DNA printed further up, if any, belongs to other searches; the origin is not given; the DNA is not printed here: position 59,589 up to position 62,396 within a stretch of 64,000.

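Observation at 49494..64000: tRNA-Gly(GCC)-integrated conjugative element with an F-type (MPF-F) T4SS in a ~70% GC backbone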

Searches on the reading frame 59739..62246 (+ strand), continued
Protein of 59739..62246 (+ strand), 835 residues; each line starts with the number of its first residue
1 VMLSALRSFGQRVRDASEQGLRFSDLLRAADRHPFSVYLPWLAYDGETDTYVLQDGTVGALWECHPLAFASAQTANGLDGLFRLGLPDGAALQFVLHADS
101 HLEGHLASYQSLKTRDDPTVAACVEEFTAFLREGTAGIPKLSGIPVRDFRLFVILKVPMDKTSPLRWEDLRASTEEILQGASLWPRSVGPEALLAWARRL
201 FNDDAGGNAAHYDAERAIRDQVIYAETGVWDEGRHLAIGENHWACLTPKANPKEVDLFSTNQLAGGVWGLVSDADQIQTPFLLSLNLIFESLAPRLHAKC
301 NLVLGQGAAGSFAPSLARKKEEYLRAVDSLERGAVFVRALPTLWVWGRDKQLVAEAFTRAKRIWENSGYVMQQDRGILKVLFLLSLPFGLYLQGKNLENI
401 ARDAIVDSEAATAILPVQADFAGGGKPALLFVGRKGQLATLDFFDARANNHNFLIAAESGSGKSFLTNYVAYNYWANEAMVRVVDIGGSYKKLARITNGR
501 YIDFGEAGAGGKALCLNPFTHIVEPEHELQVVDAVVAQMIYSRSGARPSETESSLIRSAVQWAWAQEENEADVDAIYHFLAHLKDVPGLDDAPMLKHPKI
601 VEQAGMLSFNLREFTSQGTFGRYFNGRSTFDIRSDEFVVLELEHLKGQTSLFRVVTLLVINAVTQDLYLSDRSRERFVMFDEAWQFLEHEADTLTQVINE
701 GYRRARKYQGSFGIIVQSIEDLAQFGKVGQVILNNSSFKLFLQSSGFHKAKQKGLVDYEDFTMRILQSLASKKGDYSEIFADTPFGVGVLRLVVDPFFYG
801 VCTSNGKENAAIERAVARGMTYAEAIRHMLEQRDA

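Call 21: search_protein_families(library=pfam, max_evalue=1, proteins=[L001:12498-14495:+, L001:14516-15616:+, L001:15594-16316:+, L001:16300-16854:+, L001:3956-4792:+, L001:4871-5203:+, L002:9548-9796:+, L002:9793-11838:+, L002:15460-16914:-])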
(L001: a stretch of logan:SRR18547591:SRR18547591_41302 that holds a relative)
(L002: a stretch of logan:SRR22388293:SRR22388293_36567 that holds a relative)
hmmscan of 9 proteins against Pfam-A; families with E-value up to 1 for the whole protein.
L001:12498-14495:+ (665 aa): 0 families

L001:14516-15616:+ (366 aa): 1 family
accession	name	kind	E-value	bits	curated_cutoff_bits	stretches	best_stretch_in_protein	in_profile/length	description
PF06986.16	F_T4SS_TraN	-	2.9e-21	76.7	23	1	206-322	132-240/240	F-type Type IV secretion system, TraN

L001:15594-16316:+ (240 aa): 2 families
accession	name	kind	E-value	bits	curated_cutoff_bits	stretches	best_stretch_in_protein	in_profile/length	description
PF12477.13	TraW_N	-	5.4e-05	23.6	22.7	1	22-48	4-30/30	Sex factor F TraW protein N terminal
PF25182.1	NonGDSL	-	0.074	12.8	80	1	188-224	85-121/220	Non-GDSL lipase-like family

L001:16300-16854:+ (185 aa): 1 family
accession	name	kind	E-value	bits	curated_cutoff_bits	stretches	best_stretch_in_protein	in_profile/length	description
PF06834.16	TraU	-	1.2e-42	146.8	26.5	1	28-185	2-160/306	TraU protein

L001:3956-4792:+ (278 aa): 4 families
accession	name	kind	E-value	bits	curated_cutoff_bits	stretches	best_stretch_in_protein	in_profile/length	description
PF04542.20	Sigma70_r2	-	0.0021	18.2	24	1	94-159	2-64/71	Sigma-70 region 2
PF12802.13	MarR_2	-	0.016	15.8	27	1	220-259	5-46/61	MarR family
PF01978.25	TrmB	-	0.078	13.3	25.6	1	230-255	19-44/68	Sugar-specific transcriptional regulator TrmB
PF21476.4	PF0610-like_N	-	0.17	12.6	33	1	230-251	11-32/50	PF0610-like, N-terminal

L001:4871-5203:+ (110 aa): 0 families

L002:9548-9796:+ (82 aa): 0 families

L002:9793-11838:+ (681 aa): 0 families

L002:15460-16914:- (484 aa): 3 families
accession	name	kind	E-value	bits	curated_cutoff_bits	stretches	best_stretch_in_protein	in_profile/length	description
PF21247.3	Fic-like_C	-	5.5e-25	87.5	27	1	402-464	1-64/64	Filamentation induced by cAMP protein Fic-like, C-terminal domain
PF13749.12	HATPase_c_4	-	3.2e-20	72.3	26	1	289-373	2-87/89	Putative ATP-dependent DNA helicase recG C-terminal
PF13271.11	DUF4062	-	8.2e-14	52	24.7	1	11-66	27-82/82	Domain of unknown function (DUF4062)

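Call 23: find_encoding_contigs(protein=P0023, flank=10000, max_places=2)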
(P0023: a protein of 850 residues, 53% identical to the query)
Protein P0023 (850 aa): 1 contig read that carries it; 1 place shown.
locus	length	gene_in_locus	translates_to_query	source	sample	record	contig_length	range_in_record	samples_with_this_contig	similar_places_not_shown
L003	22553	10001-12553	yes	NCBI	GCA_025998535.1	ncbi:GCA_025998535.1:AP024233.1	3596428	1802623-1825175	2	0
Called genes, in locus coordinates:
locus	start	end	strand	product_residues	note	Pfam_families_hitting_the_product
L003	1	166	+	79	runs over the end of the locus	PF04973:NMN_transporter (weak)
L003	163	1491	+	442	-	PF02498:Bro-N, PF10134:RPA (weak), PF07042:TrfA (weak)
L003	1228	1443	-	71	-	-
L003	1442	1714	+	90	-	PF04448:DUF551 (weak)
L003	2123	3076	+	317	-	PF10547:P22_AR_N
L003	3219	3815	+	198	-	-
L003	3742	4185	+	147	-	-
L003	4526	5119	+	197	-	PF00691:OmpA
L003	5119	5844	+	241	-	PF10411:DsbC_N, PF13098:Thioredoxin_2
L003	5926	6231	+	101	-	-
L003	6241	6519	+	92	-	PF07178:TraL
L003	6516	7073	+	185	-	PF05309:TraE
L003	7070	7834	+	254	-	PF06586:TraK_N, PF23536:TraK_C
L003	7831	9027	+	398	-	PF03743:TrbI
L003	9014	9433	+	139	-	PF09676:TraV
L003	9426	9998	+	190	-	PF13487:HD_5, PF01966:HD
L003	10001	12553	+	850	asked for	PF11130:TraC_F_IV, PF12846:AAA_10, PF19044:P-loop_TraG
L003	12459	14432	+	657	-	-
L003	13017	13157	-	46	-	-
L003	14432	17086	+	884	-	PF06986:F_T4SS_TraN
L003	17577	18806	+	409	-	PF02661:Fic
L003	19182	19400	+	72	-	-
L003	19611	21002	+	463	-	-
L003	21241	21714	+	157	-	-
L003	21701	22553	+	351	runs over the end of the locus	PF06834:TraU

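Call 24: find_encoding_contigs(protein=P0018, flank=10000, max_places=2)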
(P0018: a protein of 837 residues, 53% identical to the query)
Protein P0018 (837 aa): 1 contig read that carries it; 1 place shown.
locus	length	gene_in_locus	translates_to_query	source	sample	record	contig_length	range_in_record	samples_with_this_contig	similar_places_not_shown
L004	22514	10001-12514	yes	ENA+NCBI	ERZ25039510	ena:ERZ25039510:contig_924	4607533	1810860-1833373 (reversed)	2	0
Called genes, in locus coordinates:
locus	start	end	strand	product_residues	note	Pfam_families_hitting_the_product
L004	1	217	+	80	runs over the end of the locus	PF00230:MIP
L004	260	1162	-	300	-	PF13814:Replic_Relax (weak)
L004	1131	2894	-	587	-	PF01807:Zn_ribbon_DnaG, PF01751:Toprim (weak), PF13155:Toprim_2, PF13662:Toprim_4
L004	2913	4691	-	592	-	PF02534:T4SS-DNA_transf, PF10412:TrwB_AAD_bind, PF12696:TraG-D_C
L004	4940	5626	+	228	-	PF00691:OmpA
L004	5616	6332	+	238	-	PF10411:DsbC_N (weak), PF13098:Thioredoxin_2, PF13462:Thioredoxin_4 (faint), PF01323:DSBA (weak)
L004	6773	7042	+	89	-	PF07178:TraL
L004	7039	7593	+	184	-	PF05309:TraE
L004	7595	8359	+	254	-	PF06586:TraK_N, PF23536:TraK_C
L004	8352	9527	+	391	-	PF03743:TrbI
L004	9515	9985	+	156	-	PF09676:TraV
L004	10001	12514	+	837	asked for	PF11130:TraC_F_IV, PF12846:AAA_10 (faint), PF19044:P-loop_TraG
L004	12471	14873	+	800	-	PF06986:F_T4SS_TraN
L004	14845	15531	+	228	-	-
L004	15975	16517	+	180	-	PF06834:TraU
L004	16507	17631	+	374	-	PF09673:TrbC_Ftype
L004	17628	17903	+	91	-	-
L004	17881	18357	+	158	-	PF10502:Peptidase_S26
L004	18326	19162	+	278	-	PF13728:TraF, PF00085:Thioredoxin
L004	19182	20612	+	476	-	PF06122:TraH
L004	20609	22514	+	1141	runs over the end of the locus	PF07916:TraG_N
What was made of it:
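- On Integrative and conjugative element (ICE): A T4CP and a weak Replic_Relax hit are present beside the same tra genes in L004 (call 24).
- A T4CP gene, a weak relaxase-family (Replic_Relax) hit and TraF/TraH/TraG appear in L004 (call 24). Relatives encode a T4CP, a primase and a relaxase-family protein next to the same genes (call 24).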

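Call 40: find_encoding_contigs(protein=window:59742-62246:+, flank=10000, max_places=3)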
Protein window:59742-62246:+ (834 aa): no gene with exactly this product is on record in the collection.

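Call 46: list_cluster_members(proteins=[P0121, window:59742-62246:+, window:57124-57939:+, window:56507-57127:+, window:56241-56510:+, window:57943-59160:+, window:59179-59742:+, window:55649-55966:+])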
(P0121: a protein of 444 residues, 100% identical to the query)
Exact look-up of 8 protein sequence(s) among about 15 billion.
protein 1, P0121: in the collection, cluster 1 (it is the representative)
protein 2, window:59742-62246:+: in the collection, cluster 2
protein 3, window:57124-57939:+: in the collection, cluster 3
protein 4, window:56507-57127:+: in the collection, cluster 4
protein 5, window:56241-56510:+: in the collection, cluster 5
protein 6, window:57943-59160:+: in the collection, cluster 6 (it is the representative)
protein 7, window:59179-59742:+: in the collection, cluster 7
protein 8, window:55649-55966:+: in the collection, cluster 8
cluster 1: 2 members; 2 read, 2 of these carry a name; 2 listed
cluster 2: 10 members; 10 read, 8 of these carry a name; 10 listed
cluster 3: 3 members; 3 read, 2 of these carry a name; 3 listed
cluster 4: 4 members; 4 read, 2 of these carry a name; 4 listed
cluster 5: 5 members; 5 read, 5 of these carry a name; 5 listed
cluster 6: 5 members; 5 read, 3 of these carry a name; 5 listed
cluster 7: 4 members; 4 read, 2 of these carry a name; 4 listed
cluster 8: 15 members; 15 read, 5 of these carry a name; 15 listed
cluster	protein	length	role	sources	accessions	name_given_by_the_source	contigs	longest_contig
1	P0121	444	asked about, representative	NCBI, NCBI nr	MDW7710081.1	MAG: response regulator [Deferrisomatales bacterium] | response regulator [Deferrisomatales bacterium]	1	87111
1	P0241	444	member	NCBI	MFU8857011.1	MAG: response regulator [Deferrisomatales bacterium]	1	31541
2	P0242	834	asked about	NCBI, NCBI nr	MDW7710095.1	MAG: TraC family protein [Deferrisomatales bacterium] | TraC family protein [Deferrisomatales bacterium]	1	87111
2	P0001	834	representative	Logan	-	-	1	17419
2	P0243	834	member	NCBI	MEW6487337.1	MAG: TraC family protein [Thermodesulfobacteriota bacterium]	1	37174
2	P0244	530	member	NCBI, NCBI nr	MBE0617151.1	MAG: TraC family protein, partial [Proteobacteria bacterium] | TraC family protein [Pseudomonadota bacterium]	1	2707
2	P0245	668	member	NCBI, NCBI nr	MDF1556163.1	MAG: TraC family protein, partial [Deferrisomatales bacterium] | TraC family protein [Deferrisomatales bacterium]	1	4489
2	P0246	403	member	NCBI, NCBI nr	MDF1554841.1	MAG: conjugal transfer protein TraC, partial [Deferrisomatales bacterium] | conjugal transfer protein TraC [Deferrisomatales bacterium]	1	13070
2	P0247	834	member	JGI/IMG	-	conjugal transfer ATP-binding protein TraC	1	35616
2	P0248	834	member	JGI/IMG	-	conjugal transfer ATP-binding protein TraC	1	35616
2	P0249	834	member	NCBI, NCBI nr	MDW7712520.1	MAG: TraC family protein [Deferrisomatales bacterium] | TraC family protein [Deferrisomatales bacterium]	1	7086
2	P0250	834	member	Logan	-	-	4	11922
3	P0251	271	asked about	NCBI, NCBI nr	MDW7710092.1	MAG: type-F conjugative transfer system secretin TraK [Deferrisomatales bacterium] | type-F conjugative transfer system secretin TraK [Deferrisomatales bacterium]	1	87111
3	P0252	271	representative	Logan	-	-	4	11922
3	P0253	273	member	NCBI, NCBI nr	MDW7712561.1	MAG: type-F conjugative transfer system secretin TraK [Deferrisomatales bacterium] | type-F conjugative transfer system secretin TraK [Deferrisomatales bacterium]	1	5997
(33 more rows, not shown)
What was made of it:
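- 59742..62246 (+): TraC, the VirB4-family ATPase of the F type (834 aa; NCBI MDW7710095.1). Exact match to the NCBI protein (call 46).
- The same MAG holds a second related tra set on short contigs (call 46).
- Tried and rejected: The proteins themselves are in NCBI, on an 87,111-bp contig (call 46).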

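Call 55: search_protein_families(library=pfam, max_evalue=0.1, proteins=[L004:12471-14873:+, L003:14432-17086:+, L087:14499-15572:+, L004:14845-15531:+])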
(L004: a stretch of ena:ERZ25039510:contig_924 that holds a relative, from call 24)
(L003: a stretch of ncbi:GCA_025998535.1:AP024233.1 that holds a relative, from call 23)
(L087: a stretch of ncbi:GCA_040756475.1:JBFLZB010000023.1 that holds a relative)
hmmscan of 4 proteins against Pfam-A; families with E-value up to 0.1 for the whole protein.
L004:12471-14873:+ (800 aa): 1 family
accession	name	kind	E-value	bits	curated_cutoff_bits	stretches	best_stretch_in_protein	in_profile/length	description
PF06986.16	F_T4SS_TraN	-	1.5e-22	80.8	23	1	568-730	84-225/240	F-type Type IV secretion system, TraN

L003:14432-17086:+ (884 aa): 1 family
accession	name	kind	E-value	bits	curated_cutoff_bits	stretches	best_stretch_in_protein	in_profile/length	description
PF06986.16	F_T4SS_TraN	-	1.5e-20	74.3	23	1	649-837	61-240/240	F-type Type IV secretion system, TraN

L087:14499-15572:+ (357 aa): 1 family
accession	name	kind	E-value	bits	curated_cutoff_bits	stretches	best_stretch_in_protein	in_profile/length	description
PF06986.16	F_T4SS_TraN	-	7.8e-21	75.2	23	1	197-313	132-240/240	F-type Type IV secretion system, TraN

L004:14845-15531:+ (228 aa): 1 family
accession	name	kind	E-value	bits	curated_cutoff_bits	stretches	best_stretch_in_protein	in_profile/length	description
PF12477.13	TraW_N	-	0.08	13.5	22.7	0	46-56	20-30/30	Sex factor F TraW protein N terminal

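Call 58: search_dna_similar(query=window:59742-62246:+, collection=plasmids, mode=protein, max_rows=15)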
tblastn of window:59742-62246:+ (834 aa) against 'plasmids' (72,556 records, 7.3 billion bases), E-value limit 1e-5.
The search stops at 5000 records and this limit was reached: more records match than are counted here, and every count below describes the 5000 best-scoring records only.
Records with a match: at least 5000; places in all: 5124; records where one place covers at least 80% of the query: 3363.
Best place of each record, by identity: <60% 5000.
By first word of the organism name: Klebsiella 1795; Escherichia 842; Salmonella 539; Enterobacter 365; Acinetobacter 262; Citrobacter 218; Providencia 122; Burkholderia 109; Vibrio 86; Proteus 51; and 110 more.
By predicted mobility (MOB-suite, as given by PLSDB): conjugative 4329; non-mobilizable 427; mobilizable 244.
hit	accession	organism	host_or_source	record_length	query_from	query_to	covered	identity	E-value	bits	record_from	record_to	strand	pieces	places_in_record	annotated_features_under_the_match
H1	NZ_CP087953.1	Desulfosarcina sp. BuS5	-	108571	10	832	99%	45.7%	0e+0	727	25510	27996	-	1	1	TraC family protein | conjugal transfer protein TraH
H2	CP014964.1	Geobacter anodireducens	-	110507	8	831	99%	44.2%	0e+0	662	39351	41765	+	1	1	conjugal transfer protein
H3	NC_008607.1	Pelobacter propionicus DSM 2379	-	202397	29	831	96%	44.1%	0e+0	643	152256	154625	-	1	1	TraC family protein | hypothetical protein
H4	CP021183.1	Rhizorhabdus wittichii DC-6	activated sludge of a wastewater ...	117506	17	825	97%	40.8%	2e-171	557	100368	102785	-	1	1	conjugal transfer protein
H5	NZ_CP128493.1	Novosphingobium resinovorum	pure cell culture,soil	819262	3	825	99%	40.0%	1e-164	537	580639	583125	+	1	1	TraC family protein | TraV family lipoprotein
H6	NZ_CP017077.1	Novosphingobium resinovorum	single cell,soil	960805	3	825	99%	39.9%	2e-163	533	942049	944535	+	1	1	TraC family protein | TraV family lipoprotein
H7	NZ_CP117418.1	Novosphingobium humi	Single cell,Soil from military shooting ...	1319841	12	828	98%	40.1%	1e-163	535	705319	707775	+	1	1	none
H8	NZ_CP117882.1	Novosphingobium sp. KACC 22771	Single cell,soil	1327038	12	825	98%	40.3%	1e-164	538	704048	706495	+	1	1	none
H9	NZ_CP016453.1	Sphingobium sp. RAC03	Microbial isolate,Algal phycosphere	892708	16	825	97%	40.3%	4e-165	539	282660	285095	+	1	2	TraC family protein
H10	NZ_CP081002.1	Sphingobium sp. V4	cell culture,soil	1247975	19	825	97%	40.2%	1e-163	535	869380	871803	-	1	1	record has no annotation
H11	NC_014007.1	Sphingobium indicum UT26S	-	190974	19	825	97%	40.1%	1e-162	531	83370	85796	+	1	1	TraC family protein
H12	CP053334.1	Salmonella enterica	Isolate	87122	1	825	99%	35.2%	2e-146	484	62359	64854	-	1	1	record has no annotation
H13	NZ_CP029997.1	Salmonella enterica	-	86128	1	825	99%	35.2%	4e-146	484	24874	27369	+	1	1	TraC family protein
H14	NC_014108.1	Enterobacter cloacae subsp. cloacae ATCC 13047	-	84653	1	826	99%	34.8%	4e-145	481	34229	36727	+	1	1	TraC family protein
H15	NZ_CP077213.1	Enterobacter cloacae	-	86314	1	826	99%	34.8%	4e-145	481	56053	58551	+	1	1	TraC family protein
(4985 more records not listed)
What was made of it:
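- On IncF (F-like) plasmid transfer region: TraC is about 35% identical to enterobacterial plasmid TraC (call 58).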

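Call 59: get_annotated_region(hit=H1, flank=20000)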
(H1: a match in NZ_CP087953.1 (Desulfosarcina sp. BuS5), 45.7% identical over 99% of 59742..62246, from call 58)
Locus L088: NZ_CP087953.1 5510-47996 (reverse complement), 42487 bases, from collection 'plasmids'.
description: Desulfosarcina sp. BuS5 plasmid unnamed1, complete sequence
organism: Desulfosarcina sp. BuS5 (NCBI taxid 933262)
taxonomy: Bacteria; Thermodesulfobacteriota; Desulfobacteria; Desulfobacterales; Desulfosarcinaceae; Desulfosarcina; Desulfosarcina sp. BuS5
host: -; source: -; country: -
typing (MOB-suite, as given by PLSDB): non-mobilizable
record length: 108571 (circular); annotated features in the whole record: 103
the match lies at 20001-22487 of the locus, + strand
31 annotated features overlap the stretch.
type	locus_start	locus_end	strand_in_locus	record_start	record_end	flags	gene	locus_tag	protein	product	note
CDS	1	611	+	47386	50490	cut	-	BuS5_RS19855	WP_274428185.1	Tn3 family transposase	-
CDS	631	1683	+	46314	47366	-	-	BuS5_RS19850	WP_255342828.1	Y-family DNA polymerase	-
CDS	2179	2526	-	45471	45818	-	-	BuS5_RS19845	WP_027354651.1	hypothetical protein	-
CDS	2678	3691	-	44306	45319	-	-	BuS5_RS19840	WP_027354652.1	WYL domain-containing protein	-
CDS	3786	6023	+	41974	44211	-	-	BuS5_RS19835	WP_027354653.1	AAA family ATPase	-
CDS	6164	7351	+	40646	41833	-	-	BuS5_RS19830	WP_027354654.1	hypothetical protein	-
CDS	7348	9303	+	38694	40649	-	-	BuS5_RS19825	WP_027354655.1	hypothetical protein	-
CDS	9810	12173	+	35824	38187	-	-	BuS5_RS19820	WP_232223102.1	helicase-related protein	-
CDS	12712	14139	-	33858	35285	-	-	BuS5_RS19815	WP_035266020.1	ATP-binding protein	-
CDS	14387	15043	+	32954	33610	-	-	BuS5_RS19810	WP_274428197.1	hypothetical protein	-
CDS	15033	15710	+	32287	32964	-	-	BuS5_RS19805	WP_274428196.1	OmpA family protein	-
CDS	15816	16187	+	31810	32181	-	-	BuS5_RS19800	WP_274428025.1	hypothetical protein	-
CDS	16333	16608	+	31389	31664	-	traL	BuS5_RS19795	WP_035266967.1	type IV conjugative transfer system protein TraL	-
CDS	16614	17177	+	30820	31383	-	-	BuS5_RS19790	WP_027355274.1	type IV conjugative transfer system protein TraE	-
CDS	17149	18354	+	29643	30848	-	-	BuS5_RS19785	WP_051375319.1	type-F conjugative transfer system secretin TraK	-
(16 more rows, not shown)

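Call 70: find_related_loci(query=L001:16300-16854:+, collection=metagenome_contigs, flank=10000)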
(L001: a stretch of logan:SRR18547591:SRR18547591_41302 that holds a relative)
Query L001:16300-16854:+ (185 aa) in metagenome_contigs; peptide patterns used: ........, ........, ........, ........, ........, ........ (x = any residue, [..] = any of these).
169 stretches matched a pattern; 5 encode a relative of the query (tblastn E <= 1e-3); 5 distinct loci.
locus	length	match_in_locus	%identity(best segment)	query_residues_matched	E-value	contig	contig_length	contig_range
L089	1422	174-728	85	1-185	4e-104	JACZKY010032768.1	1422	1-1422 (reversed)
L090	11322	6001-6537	51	11-185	1e-54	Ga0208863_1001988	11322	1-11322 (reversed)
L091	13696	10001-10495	49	24-185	5e-51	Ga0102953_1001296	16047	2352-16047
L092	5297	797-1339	50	13-185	3e-45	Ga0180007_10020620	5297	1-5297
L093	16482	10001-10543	48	13-185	1e-42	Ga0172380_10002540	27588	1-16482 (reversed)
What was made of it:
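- Tried and rejected: It gave only short or distant contigs (call 70).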
